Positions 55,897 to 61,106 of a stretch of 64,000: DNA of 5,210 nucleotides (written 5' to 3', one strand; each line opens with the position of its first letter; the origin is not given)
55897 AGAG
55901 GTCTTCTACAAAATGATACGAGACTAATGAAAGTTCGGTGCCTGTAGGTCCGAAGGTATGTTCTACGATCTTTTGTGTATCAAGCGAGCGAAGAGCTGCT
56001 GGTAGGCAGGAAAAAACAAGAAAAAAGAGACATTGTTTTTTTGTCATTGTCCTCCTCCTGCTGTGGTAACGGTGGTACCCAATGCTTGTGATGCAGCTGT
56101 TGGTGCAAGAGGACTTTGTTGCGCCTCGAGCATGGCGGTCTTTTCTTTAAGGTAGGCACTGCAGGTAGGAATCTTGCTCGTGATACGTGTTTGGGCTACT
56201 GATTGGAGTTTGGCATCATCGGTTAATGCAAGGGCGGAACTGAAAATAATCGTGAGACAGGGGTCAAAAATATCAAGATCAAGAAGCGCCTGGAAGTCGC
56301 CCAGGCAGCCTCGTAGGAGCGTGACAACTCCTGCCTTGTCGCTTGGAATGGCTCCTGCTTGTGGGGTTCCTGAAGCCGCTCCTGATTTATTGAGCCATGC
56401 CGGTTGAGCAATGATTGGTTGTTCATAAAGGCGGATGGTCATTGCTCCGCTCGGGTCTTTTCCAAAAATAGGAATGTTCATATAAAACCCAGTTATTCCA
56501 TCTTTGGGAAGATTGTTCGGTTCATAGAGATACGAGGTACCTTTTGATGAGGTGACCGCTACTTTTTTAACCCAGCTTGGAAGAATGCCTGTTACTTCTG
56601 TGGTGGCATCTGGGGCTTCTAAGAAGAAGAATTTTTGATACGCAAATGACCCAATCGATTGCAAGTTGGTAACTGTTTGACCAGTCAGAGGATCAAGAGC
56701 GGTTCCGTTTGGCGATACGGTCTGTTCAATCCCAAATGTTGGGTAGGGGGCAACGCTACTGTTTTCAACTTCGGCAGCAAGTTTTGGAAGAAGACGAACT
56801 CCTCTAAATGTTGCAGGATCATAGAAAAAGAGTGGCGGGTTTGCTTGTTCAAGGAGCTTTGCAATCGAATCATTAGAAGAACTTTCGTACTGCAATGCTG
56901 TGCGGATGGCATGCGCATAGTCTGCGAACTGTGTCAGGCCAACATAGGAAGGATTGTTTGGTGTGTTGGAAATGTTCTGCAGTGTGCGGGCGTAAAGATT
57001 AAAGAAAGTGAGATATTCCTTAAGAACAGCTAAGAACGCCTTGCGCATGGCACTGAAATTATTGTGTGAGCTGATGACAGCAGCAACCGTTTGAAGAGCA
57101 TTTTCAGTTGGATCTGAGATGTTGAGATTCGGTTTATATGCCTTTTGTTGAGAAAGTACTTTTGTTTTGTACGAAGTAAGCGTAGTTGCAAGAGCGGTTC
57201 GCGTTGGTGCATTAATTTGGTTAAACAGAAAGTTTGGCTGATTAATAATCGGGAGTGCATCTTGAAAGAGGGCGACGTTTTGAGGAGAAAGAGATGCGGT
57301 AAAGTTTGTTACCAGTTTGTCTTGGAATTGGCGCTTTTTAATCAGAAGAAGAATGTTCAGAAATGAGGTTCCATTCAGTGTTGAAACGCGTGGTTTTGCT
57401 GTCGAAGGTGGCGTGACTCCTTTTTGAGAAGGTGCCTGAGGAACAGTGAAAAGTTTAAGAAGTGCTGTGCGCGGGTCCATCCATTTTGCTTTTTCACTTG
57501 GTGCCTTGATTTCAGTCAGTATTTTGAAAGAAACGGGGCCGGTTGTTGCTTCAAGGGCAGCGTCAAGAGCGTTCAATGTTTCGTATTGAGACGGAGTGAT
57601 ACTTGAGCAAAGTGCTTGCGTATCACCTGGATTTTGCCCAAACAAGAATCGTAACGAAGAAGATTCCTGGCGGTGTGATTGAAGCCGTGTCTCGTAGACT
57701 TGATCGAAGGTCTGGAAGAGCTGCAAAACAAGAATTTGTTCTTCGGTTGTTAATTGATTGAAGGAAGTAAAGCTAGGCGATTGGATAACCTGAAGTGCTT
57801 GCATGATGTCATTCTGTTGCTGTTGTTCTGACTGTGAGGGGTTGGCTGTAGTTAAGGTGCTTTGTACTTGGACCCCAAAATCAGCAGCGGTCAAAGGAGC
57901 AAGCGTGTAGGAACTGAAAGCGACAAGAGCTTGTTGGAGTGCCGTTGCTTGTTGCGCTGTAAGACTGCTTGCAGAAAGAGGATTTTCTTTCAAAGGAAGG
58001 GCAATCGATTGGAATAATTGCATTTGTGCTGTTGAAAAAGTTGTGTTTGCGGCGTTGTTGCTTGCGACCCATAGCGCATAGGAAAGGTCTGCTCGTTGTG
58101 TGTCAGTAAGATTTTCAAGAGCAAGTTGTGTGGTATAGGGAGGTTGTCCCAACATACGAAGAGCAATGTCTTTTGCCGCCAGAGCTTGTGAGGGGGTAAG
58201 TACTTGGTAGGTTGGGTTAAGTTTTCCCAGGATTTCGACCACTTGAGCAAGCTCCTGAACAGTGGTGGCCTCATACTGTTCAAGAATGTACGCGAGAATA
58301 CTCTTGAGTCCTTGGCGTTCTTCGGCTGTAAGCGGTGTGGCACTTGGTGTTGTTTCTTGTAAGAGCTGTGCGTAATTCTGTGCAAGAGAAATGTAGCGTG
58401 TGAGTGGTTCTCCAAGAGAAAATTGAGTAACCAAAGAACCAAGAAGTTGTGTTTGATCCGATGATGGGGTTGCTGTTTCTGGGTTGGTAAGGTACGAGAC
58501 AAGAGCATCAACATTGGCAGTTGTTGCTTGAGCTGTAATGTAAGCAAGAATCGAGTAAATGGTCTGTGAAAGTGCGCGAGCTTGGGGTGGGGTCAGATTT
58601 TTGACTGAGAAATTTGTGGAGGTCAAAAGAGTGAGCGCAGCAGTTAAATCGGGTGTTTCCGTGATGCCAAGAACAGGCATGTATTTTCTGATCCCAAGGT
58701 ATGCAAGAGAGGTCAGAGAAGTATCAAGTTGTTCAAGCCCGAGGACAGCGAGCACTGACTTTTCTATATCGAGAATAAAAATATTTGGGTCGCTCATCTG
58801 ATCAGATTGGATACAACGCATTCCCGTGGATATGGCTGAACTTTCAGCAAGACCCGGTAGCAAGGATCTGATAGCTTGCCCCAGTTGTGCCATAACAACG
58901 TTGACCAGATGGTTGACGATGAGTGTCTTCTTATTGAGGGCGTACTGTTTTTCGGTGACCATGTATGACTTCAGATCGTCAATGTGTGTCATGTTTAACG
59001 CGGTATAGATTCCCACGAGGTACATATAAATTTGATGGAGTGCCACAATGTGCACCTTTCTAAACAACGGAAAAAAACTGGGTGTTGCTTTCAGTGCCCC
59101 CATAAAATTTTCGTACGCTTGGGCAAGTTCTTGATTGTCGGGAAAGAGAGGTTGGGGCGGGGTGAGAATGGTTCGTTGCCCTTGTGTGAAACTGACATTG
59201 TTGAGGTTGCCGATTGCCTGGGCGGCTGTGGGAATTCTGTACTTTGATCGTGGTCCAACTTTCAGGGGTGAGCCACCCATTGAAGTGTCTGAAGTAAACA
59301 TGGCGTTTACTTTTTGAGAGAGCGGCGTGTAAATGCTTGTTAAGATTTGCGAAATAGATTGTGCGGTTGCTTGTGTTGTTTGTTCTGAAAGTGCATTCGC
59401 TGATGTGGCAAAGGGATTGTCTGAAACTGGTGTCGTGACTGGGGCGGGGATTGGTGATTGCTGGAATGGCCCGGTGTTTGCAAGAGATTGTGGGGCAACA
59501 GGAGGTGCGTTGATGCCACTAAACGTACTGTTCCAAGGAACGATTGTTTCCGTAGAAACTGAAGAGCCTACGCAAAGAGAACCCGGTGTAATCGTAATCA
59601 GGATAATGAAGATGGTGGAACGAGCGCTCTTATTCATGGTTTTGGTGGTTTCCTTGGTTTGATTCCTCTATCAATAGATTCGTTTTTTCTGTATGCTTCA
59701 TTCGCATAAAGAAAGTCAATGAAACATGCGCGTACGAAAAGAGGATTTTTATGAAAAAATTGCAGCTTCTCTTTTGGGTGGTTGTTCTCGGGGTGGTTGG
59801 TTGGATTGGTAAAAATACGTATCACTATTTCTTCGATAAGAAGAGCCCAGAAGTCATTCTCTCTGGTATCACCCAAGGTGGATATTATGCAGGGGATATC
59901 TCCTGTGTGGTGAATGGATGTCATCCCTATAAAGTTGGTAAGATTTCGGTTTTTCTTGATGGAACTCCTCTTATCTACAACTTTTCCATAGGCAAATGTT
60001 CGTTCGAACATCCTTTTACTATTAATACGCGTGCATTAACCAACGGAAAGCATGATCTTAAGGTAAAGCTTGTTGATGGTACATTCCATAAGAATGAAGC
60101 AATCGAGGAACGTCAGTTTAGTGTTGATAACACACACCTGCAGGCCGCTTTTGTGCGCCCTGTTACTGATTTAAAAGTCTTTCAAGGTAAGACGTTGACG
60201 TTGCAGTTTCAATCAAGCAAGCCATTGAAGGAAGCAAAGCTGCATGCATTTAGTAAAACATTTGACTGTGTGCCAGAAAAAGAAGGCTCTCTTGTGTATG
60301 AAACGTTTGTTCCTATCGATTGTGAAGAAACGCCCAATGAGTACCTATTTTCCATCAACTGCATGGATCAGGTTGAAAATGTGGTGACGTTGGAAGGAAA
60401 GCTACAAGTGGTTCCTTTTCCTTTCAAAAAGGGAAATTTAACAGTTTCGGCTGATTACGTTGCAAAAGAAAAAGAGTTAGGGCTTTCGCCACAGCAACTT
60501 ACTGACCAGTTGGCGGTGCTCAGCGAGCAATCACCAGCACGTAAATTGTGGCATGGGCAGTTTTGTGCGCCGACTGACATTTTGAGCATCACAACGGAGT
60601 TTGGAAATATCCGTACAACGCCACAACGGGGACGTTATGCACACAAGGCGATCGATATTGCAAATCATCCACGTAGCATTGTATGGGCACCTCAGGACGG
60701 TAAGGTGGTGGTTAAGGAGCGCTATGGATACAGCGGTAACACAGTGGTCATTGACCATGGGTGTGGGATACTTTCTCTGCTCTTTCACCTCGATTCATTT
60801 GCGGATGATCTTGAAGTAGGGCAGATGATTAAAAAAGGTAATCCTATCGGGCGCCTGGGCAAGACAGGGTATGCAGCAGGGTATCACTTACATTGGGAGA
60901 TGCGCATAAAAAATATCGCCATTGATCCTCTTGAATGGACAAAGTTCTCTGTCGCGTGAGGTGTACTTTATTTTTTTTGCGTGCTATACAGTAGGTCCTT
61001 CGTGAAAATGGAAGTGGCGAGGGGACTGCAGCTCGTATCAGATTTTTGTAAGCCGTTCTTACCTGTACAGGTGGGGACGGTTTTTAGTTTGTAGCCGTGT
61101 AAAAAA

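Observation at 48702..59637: Eleven-kb operon of three translationally coupled giant ORFan exported proteins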

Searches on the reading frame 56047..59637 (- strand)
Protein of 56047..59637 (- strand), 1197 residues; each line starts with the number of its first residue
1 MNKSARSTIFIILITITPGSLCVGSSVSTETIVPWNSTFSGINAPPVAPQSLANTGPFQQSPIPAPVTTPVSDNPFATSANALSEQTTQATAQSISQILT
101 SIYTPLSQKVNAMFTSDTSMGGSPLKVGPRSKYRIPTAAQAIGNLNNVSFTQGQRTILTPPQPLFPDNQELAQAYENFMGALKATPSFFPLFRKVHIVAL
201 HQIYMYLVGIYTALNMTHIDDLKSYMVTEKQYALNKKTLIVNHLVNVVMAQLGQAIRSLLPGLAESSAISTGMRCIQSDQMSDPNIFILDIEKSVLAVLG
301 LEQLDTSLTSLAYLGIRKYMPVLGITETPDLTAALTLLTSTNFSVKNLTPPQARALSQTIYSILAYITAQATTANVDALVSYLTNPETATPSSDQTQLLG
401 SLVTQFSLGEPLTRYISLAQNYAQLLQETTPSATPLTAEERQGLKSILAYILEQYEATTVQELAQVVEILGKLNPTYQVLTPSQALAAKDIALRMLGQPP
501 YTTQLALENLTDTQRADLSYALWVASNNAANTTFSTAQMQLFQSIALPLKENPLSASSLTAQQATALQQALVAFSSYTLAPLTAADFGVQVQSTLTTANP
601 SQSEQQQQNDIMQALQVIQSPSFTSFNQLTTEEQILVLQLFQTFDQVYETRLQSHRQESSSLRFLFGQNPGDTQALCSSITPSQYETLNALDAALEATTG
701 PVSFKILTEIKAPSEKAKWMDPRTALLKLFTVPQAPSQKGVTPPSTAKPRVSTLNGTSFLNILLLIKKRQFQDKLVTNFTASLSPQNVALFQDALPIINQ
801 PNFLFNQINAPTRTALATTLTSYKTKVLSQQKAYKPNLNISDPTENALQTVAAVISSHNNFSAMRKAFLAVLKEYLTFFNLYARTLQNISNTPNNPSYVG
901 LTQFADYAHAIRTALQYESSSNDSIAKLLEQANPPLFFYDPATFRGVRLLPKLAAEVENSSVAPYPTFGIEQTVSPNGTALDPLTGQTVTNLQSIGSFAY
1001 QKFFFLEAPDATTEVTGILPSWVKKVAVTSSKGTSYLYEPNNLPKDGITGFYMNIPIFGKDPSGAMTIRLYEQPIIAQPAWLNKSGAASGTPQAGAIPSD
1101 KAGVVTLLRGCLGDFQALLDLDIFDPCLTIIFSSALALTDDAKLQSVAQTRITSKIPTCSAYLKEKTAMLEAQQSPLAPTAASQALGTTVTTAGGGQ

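Call 5: search_protein_families(library=pfam, proteins=[window:56047-59637:-], max_evalue=1)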
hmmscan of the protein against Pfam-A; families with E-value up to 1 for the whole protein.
window:56047-59637:- (1197 aa): 0 families

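Call 6: search_protein_families(library=ncbifam, proteins=[window:56047-59637:-], max_evalue=1)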
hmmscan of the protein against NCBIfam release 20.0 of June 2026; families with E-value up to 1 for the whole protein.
window:56047-59637:- (1197 aa): 1 family
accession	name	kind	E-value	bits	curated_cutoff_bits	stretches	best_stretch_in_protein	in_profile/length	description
NF009998.0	PRK13468.1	equivalog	0.13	12.6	116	0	242-277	7-42/88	F0F1 ATP synthase subunit C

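Call 18: search_protein_families(library=phrogs, proteins=[window:56047-59637:-], max_evalue=0.1)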
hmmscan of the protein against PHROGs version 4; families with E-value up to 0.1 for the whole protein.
window:56047-59637:- (1197 aa): 0 families

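Call 44: find_homologous_proteins(query=A3, max_evalue=0.01)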
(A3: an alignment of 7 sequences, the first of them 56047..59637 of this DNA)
Query A3 (7 sequences) (1197 aa, profile of the alignment): 32 proteins with E <= 0.01 among 8000 candidates.
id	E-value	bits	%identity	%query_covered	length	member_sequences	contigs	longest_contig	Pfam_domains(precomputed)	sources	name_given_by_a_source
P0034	0.0e+0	1970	48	100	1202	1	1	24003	-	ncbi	-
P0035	0.0e+0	1951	49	98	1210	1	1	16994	-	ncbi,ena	-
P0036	0.0e+0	1856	100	100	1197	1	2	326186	-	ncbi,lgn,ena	-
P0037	0.0e+0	1846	51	97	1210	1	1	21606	-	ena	-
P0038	0.0e+0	1830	50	100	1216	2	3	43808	-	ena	-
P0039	0.0e+0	1783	52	99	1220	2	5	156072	-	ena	-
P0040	0.0e+0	1782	47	97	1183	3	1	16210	-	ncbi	-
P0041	0.0e+0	1769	51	100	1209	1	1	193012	-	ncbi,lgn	-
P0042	0.0e+0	1747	50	100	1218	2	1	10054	-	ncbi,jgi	jgi:hypothetical protein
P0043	0.0e+0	1718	50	99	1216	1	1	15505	-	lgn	-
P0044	0.0e+0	1699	49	100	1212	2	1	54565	-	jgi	jgi:hypothetical protein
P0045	0.0e+0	1658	52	98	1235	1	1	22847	-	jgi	jgi:hypothetical protein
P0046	0.0e+0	1600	57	100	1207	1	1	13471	-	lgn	-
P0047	0.0e+0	1583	37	95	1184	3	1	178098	-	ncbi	-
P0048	0.0e+0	1576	65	100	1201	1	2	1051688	-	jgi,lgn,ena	-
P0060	1.8e-232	793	33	90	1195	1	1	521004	-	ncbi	-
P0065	9.5e-133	463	28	76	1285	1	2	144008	-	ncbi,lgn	-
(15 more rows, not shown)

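Call 50: list_cluster_members(proteins=[P0036, P0060, P0065])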
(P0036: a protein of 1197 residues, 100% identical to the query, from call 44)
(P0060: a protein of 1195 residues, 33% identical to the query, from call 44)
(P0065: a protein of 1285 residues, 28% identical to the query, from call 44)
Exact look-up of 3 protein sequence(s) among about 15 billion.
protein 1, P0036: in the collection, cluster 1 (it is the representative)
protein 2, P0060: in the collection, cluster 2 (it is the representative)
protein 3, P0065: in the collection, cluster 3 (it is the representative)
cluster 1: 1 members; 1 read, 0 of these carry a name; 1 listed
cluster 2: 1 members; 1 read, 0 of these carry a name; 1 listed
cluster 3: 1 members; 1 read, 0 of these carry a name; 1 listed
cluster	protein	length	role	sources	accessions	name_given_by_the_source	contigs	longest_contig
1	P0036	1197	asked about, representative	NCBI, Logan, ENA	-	-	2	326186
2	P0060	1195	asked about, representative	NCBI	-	-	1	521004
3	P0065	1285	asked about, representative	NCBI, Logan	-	-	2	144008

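Call 64: predict_structure(alignment_id=A5)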
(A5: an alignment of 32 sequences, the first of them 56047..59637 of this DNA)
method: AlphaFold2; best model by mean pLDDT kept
length: 1197 residues; sequences in the alignment: 32
mean_pLDDT: 69.2   pTM: 0.46
mean pLDDT of the five models: 69.2, 68.5, 65.5, 63.9, 62.9
residues with pLDDT >= 90: 31; 70-90: 731; 50-70: 191; < 50: 244
segments of 3 or more residues with pLDDT < 50: 1-87, 100-135, 138-155, 262-267, 277-302, 736-756, 918-925, 1060-1065, 1172-1197
pLDDT, mean of each block of 10 residues (from residue 1): 30 32 27 30 28 29 29 33 43 52 45 43 36 45 42 51 74 84 65 74 84 73 76 85 85 68 48 48 37 37 61 83 81 82 70 83 78 82 81 80 85 89 81 85 91 87 82 76 87 84 79 84 79 78 85 77 88 87 71 71 76 82 79 82 85 87 78 81 86 82 85 66 88 52 33 53 84 76 83 80 80 88 80 52 71 63 65 86 78 58 77 59 50 58 74 80 80 82 74 74 77 77 83 77 68 68 48 77 79 81 88 87 81 82 79 77 64 37 26 28
secondary structure, 60 per line:
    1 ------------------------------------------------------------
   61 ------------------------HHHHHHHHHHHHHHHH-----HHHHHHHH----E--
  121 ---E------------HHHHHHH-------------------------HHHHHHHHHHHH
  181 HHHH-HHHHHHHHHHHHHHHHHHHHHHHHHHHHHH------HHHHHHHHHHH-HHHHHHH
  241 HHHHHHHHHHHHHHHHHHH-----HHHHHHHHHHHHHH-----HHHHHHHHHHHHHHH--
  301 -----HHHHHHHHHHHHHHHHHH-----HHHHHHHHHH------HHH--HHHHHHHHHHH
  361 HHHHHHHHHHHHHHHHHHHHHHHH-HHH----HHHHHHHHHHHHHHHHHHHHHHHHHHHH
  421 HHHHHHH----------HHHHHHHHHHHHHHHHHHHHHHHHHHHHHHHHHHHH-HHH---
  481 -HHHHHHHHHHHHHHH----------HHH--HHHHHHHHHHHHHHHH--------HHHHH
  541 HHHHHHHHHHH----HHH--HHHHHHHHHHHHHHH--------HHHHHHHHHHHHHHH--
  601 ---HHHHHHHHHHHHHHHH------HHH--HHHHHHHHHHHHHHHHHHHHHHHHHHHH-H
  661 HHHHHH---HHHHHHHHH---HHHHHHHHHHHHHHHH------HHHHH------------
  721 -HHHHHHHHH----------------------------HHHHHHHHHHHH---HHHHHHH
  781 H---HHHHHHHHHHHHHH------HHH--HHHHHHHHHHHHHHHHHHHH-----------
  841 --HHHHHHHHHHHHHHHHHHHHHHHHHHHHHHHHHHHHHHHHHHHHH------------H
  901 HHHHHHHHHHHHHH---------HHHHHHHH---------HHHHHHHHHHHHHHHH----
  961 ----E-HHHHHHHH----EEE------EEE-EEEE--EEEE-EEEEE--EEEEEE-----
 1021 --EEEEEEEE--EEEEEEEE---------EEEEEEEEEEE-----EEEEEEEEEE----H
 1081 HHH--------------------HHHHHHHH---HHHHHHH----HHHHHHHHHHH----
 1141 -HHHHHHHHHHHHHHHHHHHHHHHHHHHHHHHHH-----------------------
elements in order (helices of 4 or more, strands of 3 or more residues): H85-100 H106-113 H137-143 H169-184 H186-215 H222-232 H234-259 H265-278 H284-298 H306-323 H329-338 H350-384 H393-427 H438-473 H482-496 H512-527 H536-551 H561-575 H584-598 H604-619 H631-658 H660-666 H670-678 H682-697 H704-708 H722-730 H759-770 H774-781 H785-798 H810-829 H843-887 H900-914 H924-931 H941-956 H967-974 E979-981 E988-990 E992-995 E998-1001 E1003-1007 E1010-1015 E1023-1030 E1033-1040 E1050-1060 E1066-1075 H1080-1083 H1104-1111 H1115-1121 H1126-1136 H1142-1174

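Call 79: search_solved_structures(query=A5, max_evalue=1)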
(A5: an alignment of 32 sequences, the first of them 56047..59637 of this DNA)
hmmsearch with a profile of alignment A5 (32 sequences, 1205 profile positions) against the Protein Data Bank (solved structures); distinct sequences matched with E-value up to 1: 0.

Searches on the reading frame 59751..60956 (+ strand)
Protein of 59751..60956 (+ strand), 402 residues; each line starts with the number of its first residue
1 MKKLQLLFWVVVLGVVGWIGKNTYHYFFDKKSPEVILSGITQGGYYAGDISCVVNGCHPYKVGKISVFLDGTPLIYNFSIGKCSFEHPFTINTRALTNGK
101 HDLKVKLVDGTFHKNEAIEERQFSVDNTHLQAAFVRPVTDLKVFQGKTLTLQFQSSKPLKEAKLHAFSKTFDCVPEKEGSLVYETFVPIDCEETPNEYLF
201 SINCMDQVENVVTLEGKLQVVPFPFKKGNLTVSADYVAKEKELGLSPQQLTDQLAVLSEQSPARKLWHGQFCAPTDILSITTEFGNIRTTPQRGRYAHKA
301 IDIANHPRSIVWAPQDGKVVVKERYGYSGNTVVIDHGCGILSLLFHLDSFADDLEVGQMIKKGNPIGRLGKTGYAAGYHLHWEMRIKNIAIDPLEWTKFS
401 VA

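Call 52: search_protein_families(library=pfam, proteins=[window:59751-60956:+], max_evalue=0.001)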
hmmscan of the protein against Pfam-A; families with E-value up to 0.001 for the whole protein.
window:59751-60956:+ (402 aa): 1 family
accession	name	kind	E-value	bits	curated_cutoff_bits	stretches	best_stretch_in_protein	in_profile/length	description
PF01551.29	Peptidase_M23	-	7.9e-25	87.3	28.7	1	297-393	2-96/96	Peptidase family M23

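Call 85: search_solved_structures(query=window:59751-60956:+, max_evalue=0.00001)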
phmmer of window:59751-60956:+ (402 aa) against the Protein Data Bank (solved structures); distinct sequences matched with E-value up to 0.00001: 20.
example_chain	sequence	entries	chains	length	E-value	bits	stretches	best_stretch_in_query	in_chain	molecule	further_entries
6jmx_A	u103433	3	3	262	8.2e-20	74.4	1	248-399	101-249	Peptidase M23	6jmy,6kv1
6jn1_A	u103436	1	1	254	1.9e-18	69.9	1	248-399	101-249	Peptidase M23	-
6jn7_A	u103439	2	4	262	1.9e-18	69.9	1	248-399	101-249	Peptidase M23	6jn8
6jn0_A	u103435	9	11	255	1.9e-18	69.9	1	248-399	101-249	Peptidase M23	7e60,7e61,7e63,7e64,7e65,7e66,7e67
6jmz_A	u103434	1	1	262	2e-18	69.8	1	248-399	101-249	Peptidase M23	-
2hsi_A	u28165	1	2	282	1.2e-17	67.3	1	279-394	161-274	Putative peptidase M23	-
2gu1_A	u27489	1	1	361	3e-14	56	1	279-394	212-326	Zinc peptidase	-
9gy1_A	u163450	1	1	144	1.5e-10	43.9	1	291-398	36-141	Peptidase, M23 family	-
6muk_A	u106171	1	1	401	2.4e-10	43.2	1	279-394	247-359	Peptidase M23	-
3slu_A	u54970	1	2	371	2.5e-10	43.1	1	296-394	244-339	M23 peptidase domain protein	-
6u2a_A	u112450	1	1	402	4.1e-10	42.4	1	280-391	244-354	ShyA endopeptidase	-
6ue4_A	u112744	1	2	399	4.1e-10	42.4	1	280-391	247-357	ShyA endopeptidase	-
4rny_A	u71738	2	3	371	1.2e-09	40.9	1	280-397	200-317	Conserved hypothetical secreted protein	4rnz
5j1l_A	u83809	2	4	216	1.5e-09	40.6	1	296-400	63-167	ToxR-activated gene (TagE)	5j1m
9m7n_A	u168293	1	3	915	1.8e-06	30.4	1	278-383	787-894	Gp16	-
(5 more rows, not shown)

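Call 99: search_protein_families(library=ncbifam, proteins=[window:59751-60956:+], max_evalue=0.001)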
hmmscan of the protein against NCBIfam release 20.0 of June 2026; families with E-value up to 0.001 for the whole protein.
window:59751-60956:+ (402 aa): 12 families
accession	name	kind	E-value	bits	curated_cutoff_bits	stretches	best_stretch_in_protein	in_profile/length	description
NF052530.1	Heli_ShapePgp3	exception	2.5e-32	112.1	300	1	139-396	17-263/270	peptidoglycan metallopeptidase Pgp3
NF008652.0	PRK11649.1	equivalog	1.3e-16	60.3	341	1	278-394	292-407/439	murein DD-endopeptidase MepM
NF052529.1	PG_M23_Pgp6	exception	2.9e-16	59.2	600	1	298-397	335-432/452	peptidoglycan metallopeptidase Pgp6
NF053824.1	PdgNdpepShyC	equivalog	4.5e-13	48.9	700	1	272-389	269-385/429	peptidoglycan DD-endopeptidase ShyC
NF053825.1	PdgNdpepShyA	equivalog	1e-12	47.5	700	1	280-394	277-390/425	peptidoglycan DD-endopeptidase ShyA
NF052336.1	PdgHdaseHSB100310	equivalog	3e-11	43.3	500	1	292-385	51-142/316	peptidoglycan hydrolase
NF008644.1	PRK11637.1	equivalog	2e-08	33.6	270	1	292-396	280-382/385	murein hydrolase activator EnvC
NF040883.1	amid_act_ActS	equivalog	2.3e-08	33.6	375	1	298-396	136-232/242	amidase activator ActS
NF053738.1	S2SprSpoIIQBc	equivalog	5.1e-07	29.6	250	1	299-398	123-224/232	stage II sporulation protein SpoIIQ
NF004799.0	PRK06148.1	subfamily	3.4e-06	25.3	1128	1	262-386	407-539/1015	hypothetical protein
NF050804.1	CellDivDipMCaul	equivalog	7.3e-06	25.1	900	1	280-386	515-615/634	cell division endopeptidase DipM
NF008123.1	PRK10871.1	equivalog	1.3e-05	24.8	311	1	298-396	265-361/365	murein hydrolase activator NlpD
